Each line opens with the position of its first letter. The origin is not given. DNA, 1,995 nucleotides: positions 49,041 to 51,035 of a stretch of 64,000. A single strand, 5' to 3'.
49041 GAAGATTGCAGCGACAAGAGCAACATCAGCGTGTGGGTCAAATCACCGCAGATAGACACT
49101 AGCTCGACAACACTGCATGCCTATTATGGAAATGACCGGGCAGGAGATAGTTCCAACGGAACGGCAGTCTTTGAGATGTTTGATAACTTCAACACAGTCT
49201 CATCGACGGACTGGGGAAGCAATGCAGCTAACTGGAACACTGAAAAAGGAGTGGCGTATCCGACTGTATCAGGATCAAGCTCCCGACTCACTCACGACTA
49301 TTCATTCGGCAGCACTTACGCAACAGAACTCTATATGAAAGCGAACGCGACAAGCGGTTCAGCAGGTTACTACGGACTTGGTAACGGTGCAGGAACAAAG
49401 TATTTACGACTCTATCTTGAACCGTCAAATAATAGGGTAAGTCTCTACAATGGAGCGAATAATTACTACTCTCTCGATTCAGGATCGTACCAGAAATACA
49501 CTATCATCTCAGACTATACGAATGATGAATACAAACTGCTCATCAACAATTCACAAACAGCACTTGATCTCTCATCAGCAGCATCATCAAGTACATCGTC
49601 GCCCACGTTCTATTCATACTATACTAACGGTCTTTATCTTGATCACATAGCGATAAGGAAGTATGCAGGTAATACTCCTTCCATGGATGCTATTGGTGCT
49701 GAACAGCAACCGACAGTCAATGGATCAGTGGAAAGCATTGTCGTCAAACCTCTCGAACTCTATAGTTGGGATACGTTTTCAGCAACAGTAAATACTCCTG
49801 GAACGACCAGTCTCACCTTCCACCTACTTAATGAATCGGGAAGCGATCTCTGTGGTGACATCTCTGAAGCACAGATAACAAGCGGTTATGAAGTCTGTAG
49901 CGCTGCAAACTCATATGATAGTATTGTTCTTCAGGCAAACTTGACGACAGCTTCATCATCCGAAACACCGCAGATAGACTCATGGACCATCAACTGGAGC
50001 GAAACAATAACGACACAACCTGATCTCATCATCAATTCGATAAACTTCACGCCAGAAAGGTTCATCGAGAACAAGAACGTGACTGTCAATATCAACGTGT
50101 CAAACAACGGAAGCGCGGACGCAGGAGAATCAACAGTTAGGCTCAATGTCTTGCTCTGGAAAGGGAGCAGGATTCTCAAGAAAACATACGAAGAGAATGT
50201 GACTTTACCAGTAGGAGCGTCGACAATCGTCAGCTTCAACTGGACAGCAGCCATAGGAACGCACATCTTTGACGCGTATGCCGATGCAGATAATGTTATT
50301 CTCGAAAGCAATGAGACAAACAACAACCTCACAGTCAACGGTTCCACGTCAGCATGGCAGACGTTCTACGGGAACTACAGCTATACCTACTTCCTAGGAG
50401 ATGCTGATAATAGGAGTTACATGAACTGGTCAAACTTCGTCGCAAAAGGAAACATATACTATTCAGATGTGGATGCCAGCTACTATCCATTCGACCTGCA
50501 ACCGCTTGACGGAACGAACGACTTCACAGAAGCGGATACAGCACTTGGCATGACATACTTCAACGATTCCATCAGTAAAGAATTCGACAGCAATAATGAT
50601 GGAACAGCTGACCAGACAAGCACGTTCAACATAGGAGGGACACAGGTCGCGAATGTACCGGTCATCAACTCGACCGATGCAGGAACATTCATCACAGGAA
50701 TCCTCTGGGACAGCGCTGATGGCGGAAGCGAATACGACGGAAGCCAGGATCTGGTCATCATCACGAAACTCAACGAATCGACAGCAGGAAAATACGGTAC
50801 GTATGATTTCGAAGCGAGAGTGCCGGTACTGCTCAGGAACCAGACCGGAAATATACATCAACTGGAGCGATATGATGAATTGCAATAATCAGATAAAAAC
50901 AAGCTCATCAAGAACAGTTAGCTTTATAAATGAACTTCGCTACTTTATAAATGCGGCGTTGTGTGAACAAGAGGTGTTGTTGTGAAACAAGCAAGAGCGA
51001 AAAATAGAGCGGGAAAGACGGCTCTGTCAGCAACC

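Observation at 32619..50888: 18.3-kb single ORF encoding a 6,089-aa secreted, heavily sequon-decorated modular surface protein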

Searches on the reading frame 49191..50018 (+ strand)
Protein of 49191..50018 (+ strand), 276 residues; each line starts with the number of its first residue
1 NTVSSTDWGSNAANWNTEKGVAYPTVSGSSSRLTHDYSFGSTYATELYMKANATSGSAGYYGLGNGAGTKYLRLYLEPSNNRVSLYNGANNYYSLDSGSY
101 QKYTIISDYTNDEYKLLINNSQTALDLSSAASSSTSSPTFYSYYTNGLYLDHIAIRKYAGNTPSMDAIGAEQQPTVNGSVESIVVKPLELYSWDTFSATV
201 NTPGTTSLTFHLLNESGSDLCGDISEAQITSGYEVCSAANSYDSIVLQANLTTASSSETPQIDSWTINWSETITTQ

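Call 36: search_protein_families(library=pfam, proteins=[window:49191-50018:+], max_evalue=1)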
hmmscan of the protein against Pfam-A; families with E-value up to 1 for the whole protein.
window:49191-50018:+ (276 aa): 1 family
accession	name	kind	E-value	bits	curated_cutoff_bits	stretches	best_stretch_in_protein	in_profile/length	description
PF14200.12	RicinB_lectin_2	-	0.0073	17.4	25.6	1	56-132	10-80/89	Ricin-type beta-trefoil lectin domain-like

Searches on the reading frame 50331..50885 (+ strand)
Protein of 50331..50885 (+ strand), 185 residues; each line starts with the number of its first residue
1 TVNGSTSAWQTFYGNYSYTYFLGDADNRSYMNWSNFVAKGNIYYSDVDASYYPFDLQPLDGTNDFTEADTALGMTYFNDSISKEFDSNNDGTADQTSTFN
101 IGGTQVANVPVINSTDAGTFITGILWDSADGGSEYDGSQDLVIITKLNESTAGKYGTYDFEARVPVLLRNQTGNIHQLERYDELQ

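Call 93: search_solved_structures(query=A7, max_evalue=1, show_alignments=1)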
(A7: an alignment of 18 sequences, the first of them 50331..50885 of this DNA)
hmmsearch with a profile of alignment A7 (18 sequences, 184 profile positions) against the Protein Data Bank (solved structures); distinct sequences matched with E-value up to 1: 2.
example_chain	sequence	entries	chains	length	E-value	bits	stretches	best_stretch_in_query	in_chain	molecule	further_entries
4llo_B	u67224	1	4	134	0.82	12.5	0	5-64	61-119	Potassium voltage-gated channel subfamily H member 1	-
9zg5_C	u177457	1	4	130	0.83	12.5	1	69-143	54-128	Nanobody 15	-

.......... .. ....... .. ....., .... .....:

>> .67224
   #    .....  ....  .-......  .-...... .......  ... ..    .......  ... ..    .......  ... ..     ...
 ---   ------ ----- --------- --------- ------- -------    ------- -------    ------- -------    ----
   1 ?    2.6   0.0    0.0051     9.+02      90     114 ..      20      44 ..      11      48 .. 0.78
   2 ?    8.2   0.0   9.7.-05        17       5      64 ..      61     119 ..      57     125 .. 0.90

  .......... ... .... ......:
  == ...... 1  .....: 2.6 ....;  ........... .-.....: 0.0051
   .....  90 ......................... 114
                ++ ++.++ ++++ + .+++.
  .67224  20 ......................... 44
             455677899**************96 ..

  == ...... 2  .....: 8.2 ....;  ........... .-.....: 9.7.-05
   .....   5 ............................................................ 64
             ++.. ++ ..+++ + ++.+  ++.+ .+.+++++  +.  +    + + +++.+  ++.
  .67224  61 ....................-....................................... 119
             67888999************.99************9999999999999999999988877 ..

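Call 94: search_protein_families(library=pfam, alignment_id=A7, max_evalue=1)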
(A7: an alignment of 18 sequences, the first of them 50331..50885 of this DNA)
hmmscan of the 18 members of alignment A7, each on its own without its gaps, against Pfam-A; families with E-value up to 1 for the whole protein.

A. member 1, window:50331-50885:+ (185 aa): 0 families

B. families by the number of members that match (of 18 scanned): 9 families
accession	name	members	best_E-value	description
PF06403.16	Lamprin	1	0.0026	Lamprin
PF06629.18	MipA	1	0.0026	MltA-interacting protein MipA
PF25516.1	PTPase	1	0.075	Phosphotyrosine protein phosphatase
PF20172.3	DUF6538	1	0.085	Domain of unknown function (DUF6538)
PF13290.12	CHB_HEX_C_1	1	0.095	Chitobiase/beta-hexosaminidase C-terminal domain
PF21160.3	PrkC-like_PASTA-like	1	0.17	Serine/threonine protein kinase-like, C-terminal PASTA-like domain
PF08796.15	DUF1797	1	0.17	Protein of unknown function (DUF1797)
PF24172.1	CdiI_ImmP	1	0.27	CdiI immunity protein EcoliA0-like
PF11584.14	Toxin_ToxA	1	0.31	Proteinaceous host-selective toxin ToxA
